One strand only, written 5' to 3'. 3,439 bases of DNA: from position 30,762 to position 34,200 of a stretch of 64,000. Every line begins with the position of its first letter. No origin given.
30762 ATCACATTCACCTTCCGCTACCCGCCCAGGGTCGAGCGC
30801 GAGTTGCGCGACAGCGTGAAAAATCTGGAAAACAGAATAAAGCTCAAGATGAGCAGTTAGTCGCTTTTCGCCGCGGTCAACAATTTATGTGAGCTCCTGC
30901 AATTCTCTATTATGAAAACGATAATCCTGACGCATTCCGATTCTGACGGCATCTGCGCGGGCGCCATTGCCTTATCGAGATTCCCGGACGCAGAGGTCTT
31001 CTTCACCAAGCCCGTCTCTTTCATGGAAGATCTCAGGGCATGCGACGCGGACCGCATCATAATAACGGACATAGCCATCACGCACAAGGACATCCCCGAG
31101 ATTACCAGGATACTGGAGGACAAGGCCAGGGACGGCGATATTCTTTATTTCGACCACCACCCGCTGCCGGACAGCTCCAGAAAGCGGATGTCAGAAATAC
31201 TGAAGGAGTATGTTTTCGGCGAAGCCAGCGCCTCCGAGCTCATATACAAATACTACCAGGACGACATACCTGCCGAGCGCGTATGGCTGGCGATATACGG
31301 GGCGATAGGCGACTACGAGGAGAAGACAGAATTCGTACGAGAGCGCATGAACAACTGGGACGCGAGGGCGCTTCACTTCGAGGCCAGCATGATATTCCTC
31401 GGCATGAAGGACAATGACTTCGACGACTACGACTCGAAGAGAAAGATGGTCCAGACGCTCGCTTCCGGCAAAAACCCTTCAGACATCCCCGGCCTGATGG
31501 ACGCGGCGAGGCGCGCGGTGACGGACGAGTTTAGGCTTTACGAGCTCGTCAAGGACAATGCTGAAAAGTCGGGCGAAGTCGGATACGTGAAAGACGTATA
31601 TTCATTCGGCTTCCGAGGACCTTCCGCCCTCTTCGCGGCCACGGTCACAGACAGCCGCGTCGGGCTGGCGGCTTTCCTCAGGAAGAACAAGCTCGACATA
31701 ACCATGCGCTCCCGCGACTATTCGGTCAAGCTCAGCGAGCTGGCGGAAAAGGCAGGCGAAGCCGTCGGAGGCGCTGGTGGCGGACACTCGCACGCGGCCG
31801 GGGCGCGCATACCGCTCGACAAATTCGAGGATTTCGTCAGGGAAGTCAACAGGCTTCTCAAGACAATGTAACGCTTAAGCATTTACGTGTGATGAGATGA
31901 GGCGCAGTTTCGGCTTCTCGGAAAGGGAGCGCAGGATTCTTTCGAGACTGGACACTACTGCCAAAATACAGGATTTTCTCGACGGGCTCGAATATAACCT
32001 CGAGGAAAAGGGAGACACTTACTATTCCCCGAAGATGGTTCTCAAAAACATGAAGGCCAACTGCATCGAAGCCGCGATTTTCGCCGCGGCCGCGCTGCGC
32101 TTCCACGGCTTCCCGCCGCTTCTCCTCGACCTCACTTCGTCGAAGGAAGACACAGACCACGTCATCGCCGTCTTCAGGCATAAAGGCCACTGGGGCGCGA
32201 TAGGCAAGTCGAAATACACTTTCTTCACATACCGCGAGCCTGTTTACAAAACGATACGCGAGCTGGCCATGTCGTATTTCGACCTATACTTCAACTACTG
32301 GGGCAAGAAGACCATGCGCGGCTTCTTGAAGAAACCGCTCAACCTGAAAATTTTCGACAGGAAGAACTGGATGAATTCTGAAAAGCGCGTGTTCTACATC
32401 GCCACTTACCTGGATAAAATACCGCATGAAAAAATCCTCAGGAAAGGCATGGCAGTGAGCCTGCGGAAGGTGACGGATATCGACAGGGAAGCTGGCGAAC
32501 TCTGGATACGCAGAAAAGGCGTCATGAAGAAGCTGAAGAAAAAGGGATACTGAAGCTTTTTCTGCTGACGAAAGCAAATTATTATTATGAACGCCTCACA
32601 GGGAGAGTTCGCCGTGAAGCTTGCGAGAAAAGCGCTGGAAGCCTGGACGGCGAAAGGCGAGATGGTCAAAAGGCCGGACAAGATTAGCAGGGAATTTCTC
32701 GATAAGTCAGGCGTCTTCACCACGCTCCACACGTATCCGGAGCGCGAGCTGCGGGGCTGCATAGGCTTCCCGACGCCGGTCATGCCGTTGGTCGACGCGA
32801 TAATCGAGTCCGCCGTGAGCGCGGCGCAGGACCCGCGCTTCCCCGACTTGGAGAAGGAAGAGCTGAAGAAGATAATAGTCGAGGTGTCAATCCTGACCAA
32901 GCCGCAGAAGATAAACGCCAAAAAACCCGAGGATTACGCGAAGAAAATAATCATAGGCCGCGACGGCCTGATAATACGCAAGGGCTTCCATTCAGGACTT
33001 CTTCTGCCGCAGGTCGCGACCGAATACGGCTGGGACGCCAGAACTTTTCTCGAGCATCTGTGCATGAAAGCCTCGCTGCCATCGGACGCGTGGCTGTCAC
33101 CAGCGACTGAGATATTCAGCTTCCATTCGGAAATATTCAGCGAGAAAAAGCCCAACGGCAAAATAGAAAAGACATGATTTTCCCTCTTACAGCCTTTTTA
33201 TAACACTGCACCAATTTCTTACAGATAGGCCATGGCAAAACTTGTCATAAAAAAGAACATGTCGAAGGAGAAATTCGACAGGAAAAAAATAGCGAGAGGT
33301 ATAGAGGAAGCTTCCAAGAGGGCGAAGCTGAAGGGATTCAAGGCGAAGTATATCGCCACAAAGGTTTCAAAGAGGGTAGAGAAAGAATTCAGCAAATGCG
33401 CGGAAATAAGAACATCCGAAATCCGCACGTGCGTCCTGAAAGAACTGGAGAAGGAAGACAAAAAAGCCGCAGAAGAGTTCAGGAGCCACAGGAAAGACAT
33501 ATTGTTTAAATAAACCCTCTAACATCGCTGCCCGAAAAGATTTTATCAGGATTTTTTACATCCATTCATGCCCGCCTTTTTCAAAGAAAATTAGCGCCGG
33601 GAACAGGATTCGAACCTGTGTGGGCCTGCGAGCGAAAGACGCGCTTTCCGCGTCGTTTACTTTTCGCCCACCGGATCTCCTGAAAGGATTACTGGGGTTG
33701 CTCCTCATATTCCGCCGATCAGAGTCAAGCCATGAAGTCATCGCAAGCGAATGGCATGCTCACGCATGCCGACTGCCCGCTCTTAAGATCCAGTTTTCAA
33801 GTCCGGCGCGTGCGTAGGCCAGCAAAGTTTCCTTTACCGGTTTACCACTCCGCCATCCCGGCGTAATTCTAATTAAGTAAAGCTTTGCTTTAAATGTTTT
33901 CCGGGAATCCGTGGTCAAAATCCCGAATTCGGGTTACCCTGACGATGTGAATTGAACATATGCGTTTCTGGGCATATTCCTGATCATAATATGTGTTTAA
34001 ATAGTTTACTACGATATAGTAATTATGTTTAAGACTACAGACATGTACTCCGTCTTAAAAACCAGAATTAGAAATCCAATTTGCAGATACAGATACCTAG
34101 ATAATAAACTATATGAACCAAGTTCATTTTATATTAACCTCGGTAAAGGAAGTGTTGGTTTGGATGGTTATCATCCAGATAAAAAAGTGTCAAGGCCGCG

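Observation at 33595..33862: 268-nt tRNA-Ser(UGA) candidate that appears to carry three insertions (canonical 37/38 intron plus D-arm/anticodon-stem junction and variable-arm insertions)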

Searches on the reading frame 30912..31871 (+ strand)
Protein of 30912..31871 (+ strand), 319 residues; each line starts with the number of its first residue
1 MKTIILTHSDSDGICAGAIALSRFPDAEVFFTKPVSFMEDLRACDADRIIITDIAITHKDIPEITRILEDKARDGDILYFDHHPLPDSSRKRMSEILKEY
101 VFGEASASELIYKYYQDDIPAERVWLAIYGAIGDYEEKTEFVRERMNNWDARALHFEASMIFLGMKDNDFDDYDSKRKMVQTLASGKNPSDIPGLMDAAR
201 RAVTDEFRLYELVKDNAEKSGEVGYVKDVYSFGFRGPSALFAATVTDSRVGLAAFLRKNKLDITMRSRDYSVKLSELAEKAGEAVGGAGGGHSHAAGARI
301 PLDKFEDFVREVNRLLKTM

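Call 8: search_protein_families(library=pfam, proteins=[window:30912-31871:+])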
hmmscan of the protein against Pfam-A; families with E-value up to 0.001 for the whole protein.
window:30912-31871:+ (319 aa): 2 families
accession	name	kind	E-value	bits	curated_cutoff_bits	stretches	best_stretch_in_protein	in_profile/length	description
PF02272.25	DHHA1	-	9.3e-12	45.8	25.9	1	256-317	37-101/102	DHHA1 domain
PF01368.27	DHH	-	7.4e-07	29.9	28.1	1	3-117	2-106/125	DHH family, N-terminal domain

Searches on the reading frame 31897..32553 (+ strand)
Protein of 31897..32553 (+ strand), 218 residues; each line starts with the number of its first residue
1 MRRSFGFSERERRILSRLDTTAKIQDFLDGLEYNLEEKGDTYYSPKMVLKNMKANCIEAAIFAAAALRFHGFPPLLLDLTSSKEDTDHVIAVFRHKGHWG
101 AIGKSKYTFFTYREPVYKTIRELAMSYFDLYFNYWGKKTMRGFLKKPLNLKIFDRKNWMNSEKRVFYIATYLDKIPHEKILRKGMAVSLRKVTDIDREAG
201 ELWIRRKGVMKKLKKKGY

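Call 8: search_protein_families(library=pfam, proteins=[window:31897-32553:+])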
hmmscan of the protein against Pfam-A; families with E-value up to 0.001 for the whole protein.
window:31897-32553:+ (218 aa): 2 families
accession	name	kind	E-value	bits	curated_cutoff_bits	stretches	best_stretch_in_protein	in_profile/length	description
PF01841.26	Transglut_core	-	9.4e-05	23.1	23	1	21-73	18-71/108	Transglutaminase-like superfamily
PF14822.12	Vasohibin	-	0.00017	21.3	24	1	47-136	103-195/245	Vasohibin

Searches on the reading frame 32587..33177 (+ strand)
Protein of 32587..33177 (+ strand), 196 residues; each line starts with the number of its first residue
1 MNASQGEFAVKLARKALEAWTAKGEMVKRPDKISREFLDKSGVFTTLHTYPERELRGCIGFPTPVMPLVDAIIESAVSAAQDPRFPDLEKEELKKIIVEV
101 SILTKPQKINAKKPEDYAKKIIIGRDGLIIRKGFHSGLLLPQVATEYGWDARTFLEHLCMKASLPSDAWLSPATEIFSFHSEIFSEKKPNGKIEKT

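Call 8: search_protein_families(library=pfam, proteins=[window:32587-33177:+])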
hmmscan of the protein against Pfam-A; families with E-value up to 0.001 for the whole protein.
window:32587-33177:+ (196 aa): 1 family
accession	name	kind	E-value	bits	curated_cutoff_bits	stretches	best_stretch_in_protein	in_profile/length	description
PF01871.22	AMMECR1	-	7.9e-52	175.6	25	1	10-184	1-168/168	AMMECR1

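Call 9: find_encoding_contigs(protein=window:32587-33177:+, flank=3000, max_places=6)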
Protein window:32587-33177:+ (196 aa): no gene with exactly this product is on record in the collection.

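Call 10: find_homologous_proteins(query=window:32587-33177:+)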
Query window:32587-33177:+ (196 aa): 7922 proteins with E <= 0.001 among 8000 candidates; the best 120 are listed.
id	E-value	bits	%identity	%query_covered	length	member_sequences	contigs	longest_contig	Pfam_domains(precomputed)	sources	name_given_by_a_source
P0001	1.5e-125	434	100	100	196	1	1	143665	PF01871.23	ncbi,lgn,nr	ncbi:MAG: TIGR00296 family protein [Candidatus Aenigmarchaeota archaeon]|nr:TIGR00296 family protein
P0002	2.6e-116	404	92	99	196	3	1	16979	PF01871.23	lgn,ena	-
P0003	2.7e-115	401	91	99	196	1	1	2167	PF01871.23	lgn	-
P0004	2.6e-110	384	87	100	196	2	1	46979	PF01871.23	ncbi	ncbi:MAG: TIGR00296 family protein [Candidatus Aenigmatarchaeota archaeon]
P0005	8.8e-95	334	78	99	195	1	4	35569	PF01871.23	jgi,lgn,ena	jgi:hypothetical protein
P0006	1.7e-87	310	72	99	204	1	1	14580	PF01871.23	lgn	-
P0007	6.5e-86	305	71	100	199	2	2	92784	PF01871.23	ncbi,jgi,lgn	jgi:uncharacterized protein (TIGR00296 family)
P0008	6.6e-86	305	69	99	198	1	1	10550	PF01871.23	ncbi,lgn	ncbi:MAG: TIGR00296 family protein [Candidatus Aenigmatarchaeota archaeon]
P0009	2.1e-85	303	68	100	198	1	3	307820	PF01871.23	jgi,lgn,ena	jgi:uncharacterized protein (TIGR00296 family)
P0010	1.4e-84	300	69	100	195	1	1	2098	PF01871.23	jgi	jgi:uncharacterized protein (TIGR00296 family)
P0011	5.2e-83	295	68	100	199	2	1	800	PF01871.23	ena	-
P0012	1.0e-81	291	68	99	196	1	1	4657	PF01871.23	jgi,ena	-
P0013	1.6e-81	290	67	100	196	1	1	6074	PF01871.23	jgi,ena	-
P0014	2.1e-81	290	68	99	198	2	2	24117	PF01871.23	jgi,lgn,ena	jgi:uncharacterized protein (TIGR00296 family)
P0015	5.7e-81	289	68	98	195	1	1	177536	PF01871.23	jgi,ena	jgi:hypothetical protein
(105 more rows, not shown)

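Call 12: find_encoding_contigs(protein=P0002, flank=3000, max_places=4)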
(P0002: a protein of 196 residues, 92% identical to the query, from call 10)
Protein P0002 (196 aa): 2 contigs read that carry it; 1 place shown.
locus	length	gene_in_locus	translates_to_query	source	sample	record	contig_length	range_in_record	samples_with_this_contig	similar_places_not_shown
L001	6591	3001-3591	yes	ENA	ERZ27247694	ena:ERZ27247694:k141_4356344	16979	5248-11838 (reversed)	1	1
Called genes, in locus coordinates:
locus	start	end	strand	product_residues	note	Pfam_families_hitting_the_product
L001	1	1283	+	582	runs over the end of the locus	PF07690:MFS_1, PF00083:Sugar_tr (weak), PF07690:MFS_1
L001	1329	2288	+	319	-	PF01368:DHH, PF02272:DHHA1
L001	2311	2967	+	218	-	-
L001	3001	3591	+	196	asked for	PF01871:AMMECR1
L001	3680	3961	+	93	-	PF03477:ATP-cone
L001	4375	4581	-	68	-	PF03966:Trm112p (faint)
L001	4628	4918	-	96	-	-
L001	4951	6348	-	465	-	PF01554:MatE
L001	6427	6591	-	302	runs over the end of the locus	PF01040:UbiA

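Call 13: find_encoding_contigs(protein=P0004, flank=3000, max_places=4)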
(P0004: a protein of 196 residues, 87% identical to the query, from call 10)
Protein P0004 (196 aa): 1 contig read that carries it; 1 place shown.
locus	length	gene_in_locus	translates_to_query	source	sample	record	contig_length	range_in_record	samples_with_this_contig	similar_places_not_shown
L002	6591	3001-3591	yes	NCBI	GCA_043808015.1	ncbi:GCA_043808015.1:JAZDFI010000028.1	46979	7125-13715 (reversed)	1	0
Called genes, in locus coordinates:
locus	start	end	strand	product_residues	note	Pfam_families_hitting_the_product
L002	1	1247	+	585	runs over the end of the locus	PF07690:MFS_1, PF00083:Sugar_tr (weak), PF07690:MFS_1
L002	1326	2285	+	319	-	PF01368:DHH (weak), PF02272:DHHA1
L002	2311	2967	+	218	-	PF01841:Transglut_core (faint), PF04473:DUF553 (faint)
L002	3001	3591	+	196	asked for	PF01871:AMMECR1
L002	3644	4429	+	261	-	-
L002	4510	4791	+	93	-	PF03477:ATP-cone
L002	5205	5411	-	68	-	PF03966:Trm112p (faint)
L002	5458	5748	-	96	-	-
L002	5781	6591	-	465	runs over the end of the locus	PF01554:MatE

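Call 14: find_encoding_contigs(protein=P0005, flank=3000, max_places=4)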
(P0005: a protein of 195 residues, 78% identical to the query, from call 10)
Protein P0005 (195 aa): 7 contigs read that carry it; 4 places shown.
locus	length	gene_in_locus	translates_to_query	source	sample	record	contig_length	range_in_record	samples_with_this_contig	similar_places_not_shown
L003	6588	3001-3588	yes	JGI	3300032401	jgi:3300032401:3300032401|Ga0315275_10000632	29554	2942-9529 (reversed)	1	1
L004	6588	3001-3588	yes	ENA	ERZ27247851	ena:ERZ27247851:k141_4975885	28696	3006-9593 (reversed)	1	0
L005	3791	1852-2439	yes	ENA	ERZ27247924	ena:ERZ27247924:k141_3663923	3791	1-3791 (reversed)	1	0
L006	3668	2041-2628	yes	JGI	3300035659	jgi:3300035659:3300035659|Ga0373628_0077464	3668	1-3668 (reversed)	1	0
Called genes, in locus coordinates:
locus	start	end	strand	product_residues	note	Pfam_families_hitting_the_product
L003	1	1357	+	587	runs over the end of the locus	PF07690:MFS_1, PF00083:Sugar_tr (weak), PF07690:MFS_1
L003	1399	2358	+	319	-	PF02272:DHHA1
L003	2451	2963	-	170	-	-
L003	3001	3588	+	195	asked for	PF01871:AMMECR1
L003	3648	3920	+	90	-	PF03477:ATP-cone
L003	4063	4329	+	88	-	PF03477:ATP-cone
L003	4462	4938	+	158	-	-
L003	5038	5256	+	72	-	-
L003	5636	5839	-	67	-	-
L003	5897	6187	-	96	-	-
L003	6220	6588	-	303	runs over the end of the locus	PF01040:UbiA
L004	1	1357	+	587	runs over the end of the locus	PF07690:MFS_1, PF00083:Sugar_tr (weak), PF07690:MFS_1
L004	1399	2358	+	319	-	PF02272:DHHA1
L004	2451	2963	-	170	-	-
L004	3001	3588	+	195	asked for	PF01871:AMMECR1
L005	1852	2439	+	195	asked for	PF01871:AMMECR1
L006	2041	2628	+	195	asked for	PF01871:AMMECR1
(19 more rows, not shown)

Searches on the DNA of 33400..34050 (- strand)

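Call 5: search_rna_families(source=window, start=33400, end=34050, threshold=evalue, max_evalue=10, show_alignments=5)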
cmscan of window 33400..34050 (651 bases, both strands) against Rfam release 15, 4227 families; matches with E-value up to 10: 2.
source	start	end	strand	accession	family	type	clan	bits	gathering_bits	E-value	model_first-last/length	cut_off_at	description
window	33738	33785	+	RF00803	mir-425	Gene; miRNA;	-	17.8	60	0.51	1-85/85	no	mir-425 microRNA precursor family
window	33603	33620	-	RF00005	tRNA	Gene; tRNA;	CL00001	14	29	8.2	46-63/71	no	tRNA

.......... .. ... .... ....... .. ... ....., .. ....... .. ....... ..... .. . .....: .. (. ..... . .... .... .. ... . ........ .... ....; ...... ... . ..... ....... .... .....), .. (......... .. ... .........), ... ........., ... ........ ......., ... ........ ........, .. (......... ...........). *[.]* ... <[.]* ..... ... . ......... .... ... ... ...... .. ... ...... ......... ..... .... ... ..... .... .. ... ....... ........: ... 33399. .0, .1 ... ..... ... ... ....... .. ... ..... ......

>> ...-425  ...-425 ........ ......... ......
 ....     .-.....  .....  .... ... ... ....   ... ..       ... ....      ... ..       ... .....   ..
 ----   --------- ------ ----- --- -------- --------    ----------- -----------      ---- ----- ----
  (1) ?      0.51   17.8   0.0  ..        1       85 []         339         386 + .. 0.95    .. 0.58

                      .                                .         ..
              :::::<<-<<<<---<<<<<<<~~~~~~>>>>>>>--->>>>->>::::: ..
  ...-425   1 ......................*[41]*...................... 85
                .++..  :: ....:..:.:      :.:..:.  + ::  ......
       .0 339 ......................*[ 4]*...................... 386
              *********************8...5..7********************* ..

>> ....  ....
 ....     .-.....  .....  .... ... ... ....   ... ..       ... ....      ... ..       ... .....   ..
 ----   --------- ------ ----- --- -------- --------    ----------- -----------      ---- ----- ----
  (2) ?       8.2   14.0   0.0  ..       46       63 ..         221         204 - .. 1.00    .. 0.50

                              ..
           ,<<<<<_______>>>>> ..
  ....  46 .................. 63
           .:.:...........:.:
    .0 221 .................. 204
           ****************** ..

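Call 62: build_rna_model(alignment_id=A4, structure=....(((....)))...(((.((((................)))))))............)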
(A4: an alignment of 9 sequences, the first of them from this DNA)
Model R1 built from alignment A4 (9 sequences, 60 columns); structure: as given.
model positions 60; base pairs 10; branch points 1; effective number of sequences 2.02; information 0.931 bits per position. Calibrated on 0.2 Mb of random sequence (short: E-values are rough).
structure used (alignment columns):
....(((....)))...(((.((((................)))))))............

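Call 64: search_with_rna_model(model_id=R1, sources=[window, L007, L008, L009, L010, L011, L012, L013, L014, L015, L016, L017, L018, L019, L020, L021, L022, L023, L024, L025, L026, L027, L028, L029, L030, L031, L032, L033, L034, L035, L036, L037, L038, L039, L040, L041, L042, L043, L044, L045, L046, L047, L048, L049, L050, L051, L052, L053, L054, L055, L056, L057, L058, L059, L060, L061, L062, L063, L064, L065, L066, L067, L068, L070, L071, L072, L073, L074, L075, L076, L077, L078, L079, L080, L081, L082, L083, L084, L085, L086, L087, L088, L089, L090, L091, L092, L093, L094, L095, L096, L097, L098, L099, L100, L127, L129, L130], max_evalue=10)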
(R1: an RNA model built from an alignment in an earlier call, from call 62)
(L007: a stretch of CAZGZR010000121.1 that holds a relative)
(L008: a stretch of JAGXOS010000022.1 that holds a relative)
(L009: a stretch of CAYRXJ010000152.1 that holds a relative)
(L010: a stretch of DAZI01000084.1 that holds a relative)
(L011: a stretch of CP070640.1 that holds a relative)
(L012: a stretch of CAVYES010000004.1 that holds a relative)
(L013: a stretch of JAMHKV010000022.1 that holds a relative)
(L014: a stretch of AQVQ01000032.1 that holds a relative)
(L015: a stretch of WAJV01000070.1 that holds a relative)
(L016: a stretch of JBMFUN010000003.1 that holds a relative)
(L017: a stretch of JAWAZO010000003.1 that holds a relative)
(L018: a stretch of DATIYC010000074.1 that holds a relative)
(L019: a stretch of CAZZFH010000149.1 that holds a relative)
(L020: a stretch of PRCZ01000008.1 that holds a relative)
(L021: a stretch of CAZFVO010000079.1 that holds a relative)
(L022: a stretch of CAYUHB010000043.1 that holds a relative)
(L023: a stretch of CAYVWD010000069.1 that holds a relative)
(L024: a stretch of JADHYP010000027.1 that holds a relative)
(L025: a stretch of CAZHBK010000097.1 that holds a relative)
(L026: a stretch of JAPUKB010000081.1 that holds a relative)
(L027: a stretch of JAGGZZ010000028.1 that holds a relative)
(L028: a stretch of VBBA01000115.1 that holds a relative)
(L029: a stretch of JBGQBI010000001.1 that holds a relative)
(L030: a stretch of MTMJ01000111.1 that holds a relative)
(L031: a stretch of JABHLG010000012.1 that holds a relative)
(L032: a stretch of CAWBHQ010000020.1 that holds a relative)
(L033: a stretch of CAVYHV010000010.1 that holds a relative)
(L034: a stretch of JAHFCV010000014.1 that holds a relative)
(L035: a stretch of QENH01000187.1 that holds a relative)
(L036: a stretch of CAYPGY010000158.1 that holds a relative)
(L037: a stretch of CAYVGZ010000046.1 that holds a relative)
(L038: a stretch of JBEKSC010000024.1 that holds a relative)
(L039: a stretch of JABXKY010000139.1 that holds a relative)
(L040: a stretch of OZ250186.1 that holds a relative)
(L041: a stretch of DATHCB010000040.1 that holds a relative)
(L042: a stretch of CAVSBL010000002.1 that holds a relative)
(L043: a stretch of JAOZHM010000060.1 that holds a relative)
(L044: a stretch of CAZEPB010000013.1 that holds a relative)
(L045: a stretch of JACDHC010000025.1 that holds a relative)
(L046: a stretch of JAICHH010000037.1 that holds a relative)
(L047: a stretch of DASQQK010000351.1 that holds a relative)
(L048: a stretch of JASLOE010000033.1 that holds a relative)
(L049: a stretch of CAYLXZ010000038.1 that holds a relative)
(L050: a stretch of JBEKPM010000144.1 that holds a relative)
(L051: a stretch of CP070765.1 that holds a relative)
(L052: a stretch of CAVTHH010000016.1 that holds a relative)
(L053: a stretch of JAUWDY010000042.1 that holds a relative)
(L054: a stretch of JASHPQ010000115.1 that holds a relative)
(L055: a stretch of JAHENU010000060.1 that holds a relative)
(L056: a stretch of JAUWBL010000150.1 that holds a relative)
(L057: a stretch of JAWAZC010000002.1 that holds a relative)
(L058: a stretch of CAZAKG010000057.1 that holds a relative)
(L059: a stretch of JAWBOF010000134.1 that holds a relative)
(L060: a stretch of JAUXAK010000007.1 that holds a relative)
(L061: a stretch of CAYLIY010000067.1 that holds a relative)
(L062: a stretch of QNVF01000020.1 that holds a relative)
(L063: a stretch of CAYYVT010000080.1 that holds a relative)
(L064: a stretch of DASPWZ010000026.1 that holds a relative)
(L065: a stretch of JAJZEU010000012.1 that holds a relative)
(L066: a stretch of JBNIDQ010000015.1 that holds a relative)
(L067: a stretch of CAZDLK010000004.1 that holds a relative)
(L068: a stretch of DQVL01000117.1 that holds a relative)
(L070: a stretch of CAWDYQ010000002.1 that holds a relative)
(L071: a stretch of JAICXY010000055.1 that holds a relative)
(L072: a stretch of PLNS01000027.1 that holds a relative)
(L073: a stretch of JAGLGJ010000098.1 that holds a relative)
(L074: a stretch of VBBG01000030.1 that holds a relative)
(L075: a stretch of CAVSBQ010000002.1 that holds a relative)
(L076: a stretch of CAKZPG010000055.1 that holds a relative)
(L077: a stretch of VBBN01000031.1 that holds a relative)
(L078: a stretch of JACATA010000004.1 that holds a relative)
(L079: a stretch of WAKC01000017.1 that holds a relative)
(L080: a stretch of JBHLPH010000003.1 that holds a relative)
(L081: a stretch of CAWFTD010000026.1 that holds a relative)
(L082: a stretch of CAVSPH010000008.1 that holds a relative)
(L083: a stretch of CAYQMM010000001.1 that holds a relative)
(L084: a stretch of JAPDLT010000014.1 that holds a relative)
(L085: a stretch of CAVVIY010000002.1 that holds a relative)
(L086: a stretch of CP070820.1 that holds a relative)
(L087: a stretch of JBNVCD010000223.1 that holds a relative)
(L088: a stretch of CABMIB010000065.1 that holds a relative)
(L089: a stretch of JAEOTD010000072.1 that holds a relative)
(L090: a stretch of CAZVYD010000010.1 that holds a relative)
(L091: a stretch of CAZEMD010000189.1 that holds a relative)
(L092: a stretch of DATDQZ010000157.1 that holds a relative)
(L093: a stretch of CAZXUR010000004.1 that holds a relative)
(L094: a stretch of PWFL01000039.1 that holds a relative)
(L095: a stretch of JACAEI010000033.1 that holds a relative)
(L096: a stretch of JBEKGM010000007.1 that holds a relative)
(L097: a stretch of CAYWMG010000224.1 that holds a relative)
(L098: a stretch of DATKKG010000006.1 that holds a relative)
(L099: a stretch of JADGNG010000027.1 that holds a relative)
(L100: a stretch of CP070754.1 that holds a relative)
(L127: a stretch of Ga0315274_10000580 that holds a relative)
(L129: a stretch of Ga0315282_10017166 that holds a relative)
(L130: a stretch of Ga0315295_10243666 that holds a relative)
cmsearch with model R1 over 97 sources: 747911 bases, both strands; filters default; matches with E-value up to 10: 12.
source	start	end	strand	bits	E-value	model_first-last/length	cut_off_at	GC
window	33686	33745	-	93.9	7.9e-24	1-60/60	no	0.52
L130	326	385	-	91.3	4.5e-23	1-60/60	no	0.53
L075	3471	3530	-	90.3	8.5e-23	1-60/60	no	0.57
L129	260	319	-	90.1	1e-22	1-60/60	no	0.53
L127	459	517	-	78.3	2.5e-19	1-60/60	no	0.51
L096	3340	3432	-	13.3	1.2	1-60/60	no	0.49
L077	4941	4968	+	11.9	3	16-48/60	no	0.71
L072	6479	6584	+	11.5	3.9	1-60/60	no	0.42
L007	5087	5131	-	11.4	4.2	1-60/60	no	0.62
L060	5332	5447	+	10.8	6.2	1-60/60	no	0.37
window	58494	58527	-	10.8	6.5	1-60/60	no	0.44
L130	368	408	+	10.2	9.7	1-60/60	no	0.56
